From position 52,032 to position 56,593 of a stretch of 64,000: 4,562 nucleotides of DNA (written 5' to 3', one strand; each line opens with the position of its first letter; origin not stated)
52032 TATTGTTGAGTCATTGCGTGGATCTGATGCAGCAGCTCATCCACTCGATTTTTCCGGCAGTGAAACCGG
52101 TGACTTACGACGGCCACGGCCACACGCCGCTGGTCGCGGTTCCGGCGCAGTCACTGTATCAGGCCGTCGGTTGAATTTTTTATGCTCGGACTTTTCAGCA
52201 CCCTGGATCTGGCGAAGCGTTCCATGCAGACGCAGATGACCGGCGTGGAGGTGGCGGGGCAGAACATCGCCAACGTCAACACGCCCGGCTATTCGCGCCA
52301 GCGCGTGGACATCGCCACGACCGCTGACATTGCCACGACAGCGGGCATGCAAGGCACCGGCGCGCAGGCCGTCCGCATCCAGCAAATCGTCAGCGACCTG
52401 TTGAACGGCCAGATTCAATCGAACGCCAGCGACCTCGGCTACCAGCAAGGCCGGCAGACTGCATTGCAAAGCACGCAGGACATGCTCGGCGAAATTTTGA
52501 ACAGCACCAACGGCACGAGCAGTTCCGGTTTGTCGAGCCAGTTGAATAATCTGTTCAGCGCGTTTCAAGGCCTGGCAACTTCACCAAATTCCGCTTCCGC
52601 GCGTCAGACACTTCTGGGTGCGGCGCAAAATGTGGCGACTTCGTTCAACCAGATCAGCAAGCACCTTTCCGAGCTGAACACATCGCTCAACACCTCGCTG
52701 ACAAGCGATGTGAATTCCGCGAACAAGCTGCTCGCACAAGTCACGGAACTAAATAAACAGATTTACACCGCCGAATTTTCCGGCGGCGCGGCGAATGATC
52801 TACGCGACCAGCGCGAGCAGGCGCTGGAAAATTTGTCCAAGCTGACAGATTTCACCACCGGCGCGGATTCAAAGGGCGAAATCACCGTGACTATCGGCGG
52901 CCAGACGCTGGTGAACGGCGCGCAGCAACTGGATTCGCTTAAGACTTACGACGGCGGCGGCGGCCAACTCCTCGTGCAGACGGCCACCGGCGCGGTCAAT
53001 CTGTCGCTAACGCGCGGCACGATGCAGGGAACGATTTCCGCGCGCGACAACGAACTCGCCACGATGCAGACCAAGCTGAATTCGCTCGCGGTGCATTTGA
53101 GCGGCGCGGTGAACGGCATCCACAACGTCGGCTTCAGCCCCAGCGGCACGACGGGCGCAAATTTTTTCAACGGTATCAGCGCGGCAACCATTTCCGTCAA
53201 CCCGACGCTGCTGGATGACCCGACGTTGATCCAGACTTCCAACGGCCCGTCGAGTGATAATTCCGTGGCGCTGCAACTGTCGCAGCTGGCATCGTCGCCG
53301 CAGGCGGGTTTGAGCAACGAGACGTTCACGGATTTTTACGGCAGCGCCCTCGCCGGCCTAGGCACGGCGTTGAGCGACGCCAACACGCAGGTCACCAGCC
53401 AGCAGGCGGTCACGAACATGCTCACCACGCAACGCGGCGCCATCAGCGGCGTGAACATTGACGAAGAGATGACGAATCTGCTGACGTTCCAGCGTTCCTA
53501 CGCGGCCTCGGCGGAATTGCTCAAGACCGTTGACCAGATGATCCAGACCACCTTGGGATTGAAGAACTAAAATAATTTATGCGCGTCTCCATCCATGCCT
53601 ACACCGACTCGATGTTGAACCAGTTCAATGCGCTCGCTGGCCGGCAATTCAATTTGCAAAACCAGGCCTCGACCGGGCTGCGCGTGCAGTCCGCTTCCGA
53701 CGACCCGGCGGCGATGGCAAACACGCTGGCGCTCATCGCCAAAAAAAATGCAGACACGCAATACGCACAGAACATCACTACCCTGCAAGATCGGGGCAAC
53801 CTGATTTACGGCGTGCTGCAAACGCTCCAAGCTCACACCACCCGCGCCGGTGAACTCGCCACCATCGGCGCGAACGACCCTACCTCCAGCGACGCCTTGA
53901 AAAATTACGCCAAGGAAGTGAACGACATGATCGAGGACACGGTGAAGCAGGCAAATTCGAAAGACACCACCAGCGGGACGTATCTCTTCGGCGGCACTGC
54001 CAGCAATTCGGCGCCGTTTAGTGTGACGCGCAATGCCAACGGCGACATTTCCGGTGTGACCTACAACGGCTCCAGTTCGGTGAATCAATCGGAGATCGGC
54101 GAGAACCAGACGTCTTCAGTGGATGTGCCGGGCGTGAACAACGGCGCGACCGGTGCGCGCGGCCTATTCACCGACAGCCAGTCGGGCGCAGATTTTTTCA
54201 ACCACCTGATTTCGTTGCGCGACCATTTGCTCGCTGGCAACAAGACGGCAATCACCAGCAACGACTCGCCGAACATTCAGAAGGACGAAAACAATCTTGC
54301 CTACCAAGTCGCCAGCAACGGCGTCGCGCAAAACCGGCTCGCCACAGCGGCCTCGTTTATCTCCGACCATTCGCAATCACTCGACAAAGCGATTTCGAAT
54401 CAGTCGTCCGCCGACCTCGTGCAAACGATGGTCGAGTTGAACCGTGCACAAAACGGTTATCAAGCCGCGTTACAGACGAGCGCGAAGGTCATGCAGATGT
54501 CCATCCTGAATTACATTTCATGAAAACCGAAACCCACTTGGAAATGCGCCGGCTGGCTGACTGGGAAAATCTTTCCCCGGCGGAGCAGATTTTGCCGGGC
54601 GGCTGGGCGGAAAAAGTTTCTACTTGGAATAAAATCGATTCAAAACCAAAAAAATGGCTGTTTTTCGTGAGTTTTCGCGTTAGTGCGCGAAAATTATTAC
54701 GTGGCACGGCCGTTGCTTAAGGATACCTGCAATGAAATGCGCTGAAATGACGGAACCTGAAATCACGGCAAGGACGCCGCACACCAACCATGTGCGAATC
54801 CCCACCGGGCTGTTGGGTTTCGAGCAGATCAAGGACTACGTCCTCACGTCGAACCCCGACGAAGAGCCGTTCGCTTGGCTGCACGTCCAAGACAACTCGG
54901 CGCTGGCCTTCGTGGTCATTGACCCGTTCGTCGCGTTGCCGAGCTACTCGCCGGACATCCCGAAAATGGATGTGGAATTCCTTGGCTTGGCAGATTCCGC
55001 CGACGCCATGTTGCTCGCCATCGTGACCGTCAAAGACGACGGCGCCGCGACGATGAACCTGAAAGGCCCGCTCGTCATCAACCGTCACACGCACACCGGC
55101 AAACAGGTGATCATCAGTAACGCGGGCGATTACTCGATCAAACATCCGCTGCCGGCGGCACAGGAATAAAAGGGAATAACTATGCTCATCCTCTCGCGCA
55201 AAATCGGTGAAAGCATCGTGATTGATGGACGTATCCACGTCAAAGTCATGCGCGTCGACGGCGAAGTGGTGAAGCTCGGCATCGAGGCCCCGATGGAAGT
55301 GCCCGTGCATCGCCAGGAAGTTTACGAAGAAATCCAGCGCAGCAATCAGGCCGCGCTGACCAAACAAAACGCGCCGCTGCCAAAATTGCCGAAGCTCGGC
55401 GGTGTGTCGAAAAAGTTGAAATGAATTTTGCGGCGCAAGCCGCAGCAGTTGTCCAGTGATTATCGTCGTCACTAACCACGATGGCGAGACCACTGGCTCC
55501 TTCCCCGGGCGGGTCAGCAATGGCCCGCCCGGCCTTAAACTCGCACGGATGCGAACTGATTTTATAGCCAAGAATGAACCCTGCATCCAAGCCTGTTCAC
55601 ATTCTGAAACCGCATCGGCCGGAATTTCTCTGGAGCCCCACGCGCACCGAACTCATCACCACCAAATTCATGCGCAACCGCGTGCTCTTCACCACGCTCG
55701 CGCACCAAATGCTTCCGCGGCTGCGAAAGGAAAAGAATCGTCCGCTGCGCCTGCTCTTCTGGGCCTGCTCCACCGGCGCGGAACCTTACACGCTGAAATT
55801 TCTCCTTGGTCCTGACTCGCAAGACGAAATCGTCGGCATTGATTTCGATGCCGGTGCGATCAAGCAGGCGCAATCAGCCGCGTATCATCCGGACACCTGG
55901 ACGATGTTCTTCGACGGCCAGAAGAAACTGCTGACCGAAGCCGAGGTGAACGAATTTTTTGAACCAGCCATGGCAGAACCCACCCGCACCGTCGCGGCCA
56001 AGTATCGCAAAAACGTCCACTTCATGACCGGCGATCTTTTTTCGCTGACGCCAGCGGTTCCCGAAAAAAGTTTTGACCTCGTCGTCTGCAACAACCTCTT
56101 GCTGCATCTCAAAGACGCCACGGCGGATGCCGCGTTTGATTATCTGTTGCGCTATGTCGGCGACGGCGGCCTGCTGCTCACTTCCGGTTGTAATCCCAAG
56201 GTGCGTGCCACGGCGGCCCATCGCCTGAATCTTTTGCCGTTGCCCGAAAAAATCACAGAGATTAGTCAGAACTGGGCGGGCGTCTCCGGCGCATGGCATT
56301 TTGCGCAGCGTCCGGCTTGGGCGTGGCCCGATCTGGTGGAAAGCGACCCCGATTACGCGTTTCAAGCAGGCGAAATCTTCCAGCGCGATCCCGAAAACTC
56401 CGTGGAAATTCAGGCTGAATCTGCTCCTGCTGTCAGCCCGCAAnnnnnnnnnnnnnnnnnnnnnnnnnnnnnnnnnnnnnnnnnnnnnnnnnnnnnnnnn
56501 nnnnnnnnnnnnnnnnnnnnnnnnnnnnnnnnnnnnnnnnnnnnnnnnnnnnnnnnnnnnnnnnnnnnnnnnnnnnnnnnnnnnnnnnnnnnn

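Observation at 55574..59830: Giant four-domain modification enzyme embedded between fliW-csrA and the che genes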

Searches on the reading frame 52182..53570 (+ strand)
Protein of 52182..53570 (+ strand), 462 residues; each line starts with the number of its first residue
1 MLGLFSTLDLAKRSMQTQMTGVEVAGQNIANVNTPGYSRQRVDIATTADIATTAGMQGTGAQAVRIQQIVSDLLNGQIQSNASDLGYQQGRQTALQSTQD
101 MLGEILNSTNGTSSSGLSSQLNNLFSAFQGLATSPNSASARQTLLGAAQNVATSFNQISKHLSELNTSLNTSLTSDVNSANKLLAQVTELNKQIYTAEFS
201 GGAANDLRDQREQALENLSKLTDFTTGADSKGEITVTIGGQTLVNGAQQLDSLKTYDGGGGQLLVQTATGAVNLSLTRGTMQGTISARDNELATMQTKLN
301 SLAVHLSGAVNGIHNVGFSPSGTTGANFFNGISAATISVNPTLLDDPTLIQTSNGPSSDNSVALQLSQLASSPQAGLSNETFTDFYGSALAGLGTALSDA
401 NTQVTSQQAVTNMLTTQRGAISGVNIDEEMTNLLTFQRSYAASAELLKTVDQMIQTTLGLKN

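Call 5: search_protein_families(library=pfam, proteins=[window:52182-53570:+], max_evalue=0.001)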
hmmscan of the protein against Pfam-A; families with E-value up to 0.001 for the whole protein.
window:52182-53570:+ (462 aa): 3 families
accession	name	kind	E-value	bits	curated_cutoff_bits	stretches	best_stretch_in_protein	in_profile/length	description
PF22638.1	FlgK_D1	-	4.5e-53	180.7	28.6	1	110-329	9-233/233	Flagellar hook-associated protein FlgK helical domain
PF06429.18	Flg_bbr_C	-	2.4e-13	49.8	23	1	421-459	7-45/46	Flagellar basal body rod FlgEFG protein C-terminal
PF00460.25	Flg_bb_rod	-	0.00042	20.7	20.7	1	13-37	6-30/31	Flagella basal body rod protein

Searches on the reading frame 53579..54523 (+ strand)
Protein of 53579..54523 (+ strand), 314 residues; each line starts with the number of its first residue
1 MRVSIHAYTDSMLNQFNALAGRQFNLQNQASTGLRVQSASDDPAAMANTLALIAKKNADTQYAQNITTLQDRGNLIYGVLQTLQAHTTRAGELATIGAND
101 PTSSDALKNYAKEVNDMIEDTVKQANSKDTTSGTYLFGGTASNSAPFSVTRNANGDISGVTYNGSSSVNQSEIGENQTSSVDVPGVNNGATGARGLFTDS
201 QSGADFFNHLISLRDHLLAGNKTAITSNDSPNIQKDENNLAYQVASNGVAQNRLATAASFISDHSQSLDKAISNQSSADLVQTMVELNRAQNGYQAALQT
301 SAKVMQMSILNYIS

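Call 5: search_protein_families(library=pfam, proteins=[window:53579-54523:+], max_evalue=0.001)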
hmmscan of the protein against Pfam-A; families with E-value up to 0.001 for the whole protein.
window:53579-54523:+ (314 aa): 2 families
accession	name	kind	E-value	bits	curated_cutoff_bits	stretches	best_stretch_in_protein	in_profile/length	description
PF00669.25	Flagellin_N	-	8.8e-09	36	26.6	1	24-140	22-137/139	Bacterial flagellin N-terminal helical region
PF00700.27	Flagellin_C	-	9e-06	26.4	23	1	236-313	7-86/86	Bacterial flagellin C-terminal helical region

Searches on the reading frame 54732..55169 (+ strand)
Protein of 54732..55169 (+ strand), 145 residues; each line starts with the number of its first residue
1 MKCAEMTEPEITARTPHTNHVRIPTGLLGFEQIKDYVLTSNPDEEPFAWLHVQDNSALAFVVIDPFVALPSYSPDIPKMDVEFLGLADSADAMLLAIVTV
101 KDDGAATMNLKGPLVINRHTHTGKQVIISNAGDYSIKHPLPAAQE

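Call 5: search_protein_families(library=pfam, proteins=[window:54732-55169:+], max_evalue=0.001)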
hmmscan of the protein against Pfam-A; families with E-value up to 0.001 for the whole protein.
window:54732-55169:+ (145 aa): 1 family
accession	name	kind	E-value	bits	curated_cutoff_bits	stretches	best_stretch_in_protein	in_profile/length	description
PF02623.20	FliW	-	1e-34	119.4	25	1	22-140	2-122/122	FliW protein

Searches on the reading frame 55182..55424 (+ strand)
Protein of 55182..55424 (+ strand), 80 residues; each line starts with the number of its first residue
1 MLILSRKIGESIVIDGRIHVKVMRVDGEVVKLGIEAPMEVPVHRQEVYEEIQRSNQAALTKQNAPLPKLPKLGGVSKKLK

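Call 5: search_protein_families(library=pfam, proteins=[window:55182-55424:+], max_evalue=0.001)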
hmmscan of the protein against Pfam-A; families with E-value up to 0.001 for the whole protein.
window:55182-55424:+ (80 aa): 1 family
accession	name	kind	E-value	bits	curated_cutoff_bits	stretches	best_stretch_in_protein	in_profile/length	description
PF02599.21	CsrA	-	1.2e-22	80.1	27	1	1-52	1-52/53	Global regulator protein family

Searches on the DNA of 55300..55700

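Call 58: search_rna_families(source=window, start=55300, end=55700, threshold=evalue, max_evalue=1, show_alignments=2)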
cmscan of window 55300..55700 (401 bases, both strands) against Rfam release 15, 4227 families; matches with E-value up to 1: 0.
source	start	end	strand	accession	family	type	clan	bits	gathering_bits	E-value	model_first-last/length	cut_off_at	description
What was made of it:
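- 55451..55532 (+): Conserved structured element at the boundary between csrA and the island. P1 stem (55451-58 with 55490-97) encloses a variable hairpin; then an invariant unpaired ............; then a 10-bp GC hairpin P3 (~55505-55532). No Rfam match at E<=1 (call 58).
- Tried and rejected: No match at E<=1 (call 58).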

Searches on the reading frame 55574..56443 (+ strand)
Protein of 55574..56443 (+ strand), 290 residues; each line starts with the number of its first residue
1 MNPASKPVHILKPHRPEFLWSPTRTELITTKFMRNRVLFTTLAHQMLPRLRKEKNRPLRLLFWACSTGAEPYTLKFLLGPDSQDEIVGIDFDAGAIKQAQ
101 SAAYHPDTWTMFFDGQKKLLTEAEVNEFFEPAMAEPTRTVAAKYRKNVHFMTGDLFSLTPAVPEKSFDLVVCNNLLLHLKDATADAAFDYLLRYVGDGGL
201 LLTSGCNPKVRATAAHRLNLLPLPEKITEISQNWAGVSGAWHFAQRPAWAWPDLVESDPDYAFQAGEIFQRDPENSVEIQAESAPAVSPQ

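Call 19: search_solved_structures(query=window:55574-56443:+, max_evalue=1)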
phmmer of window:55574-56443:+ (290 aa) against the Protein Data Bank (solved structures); distinct sequences matched with E-value up to 1: 15.
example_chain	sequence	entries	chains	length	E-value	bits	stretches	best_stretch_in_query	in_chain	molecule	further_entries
5ftw_A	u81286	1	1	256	9e-10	41.7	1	26-201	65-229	CHEMOTAXIS PROTEIN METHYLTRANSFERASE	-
5wp5_A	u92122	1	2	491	4.5e-06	29.5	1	127-202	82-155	Phosphomethylethanolamine N-methyltransferase 2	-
5wp4_A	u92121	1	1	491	8.4e-05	25.4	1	144-201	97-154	Phosphoethanolamine N-methyltransferase 1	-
5xly_A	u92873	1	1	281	0.0002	24.1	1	30-196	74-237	Chemotaxis protein methyltransferase 1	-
5xlx_A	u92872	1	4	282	0.0002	24.1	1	30-196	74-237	Chemotaxis protein methyltransferase 1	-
5y4r_A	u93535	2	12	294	0.00022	24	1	30-196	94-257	Chemotaxis protein methyltransferase 1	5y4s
7qw5_A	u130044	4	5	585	0.067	15.8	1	38-101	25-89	Modification methylase BseCI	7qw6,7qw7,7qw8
1xxl_A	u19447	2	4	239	0.22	14.2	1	142-252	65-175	YcgJ protein | ycgJ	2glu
4mwz_A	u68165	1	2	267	0.38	13.3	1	148-210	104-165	Phosphoethanolamine N-methyltransferase, putative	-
8zhu_A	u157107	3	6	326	0.41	13.3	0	154-210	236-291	Isonocardicin synthase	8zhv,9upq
4iv0_A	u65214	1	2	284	0.43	13.2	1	148-210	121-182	Phosphoethanolamine N-methyltransferase, putative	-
9zd6_A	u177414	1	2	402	0.69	12.5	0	215-272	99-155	Cytoplasmic protein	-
4iv8_A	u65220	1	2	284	0.7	12.5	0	145-210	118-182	Phosphoethanolamine N-methyltransferase,putative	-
3cc8_A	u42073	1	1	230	0.82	12.3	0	142-207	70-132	Putative methyltransferase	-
1ve3_A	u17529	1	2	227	0.97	12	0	137-199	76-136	hypothetical protein PH0226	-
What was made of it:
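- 55574..56359 (+): D1: CheR-type class-I SAM methyltransferase domain (aa ~1-262) without a CheR_N domain. Best PDB match is CheR 5ftw at E 9e-10 (call 19).
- On CheR protein-glutamate O-methyltransferase: PDB CheR 5ftw at E 9e-10 (call 19).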
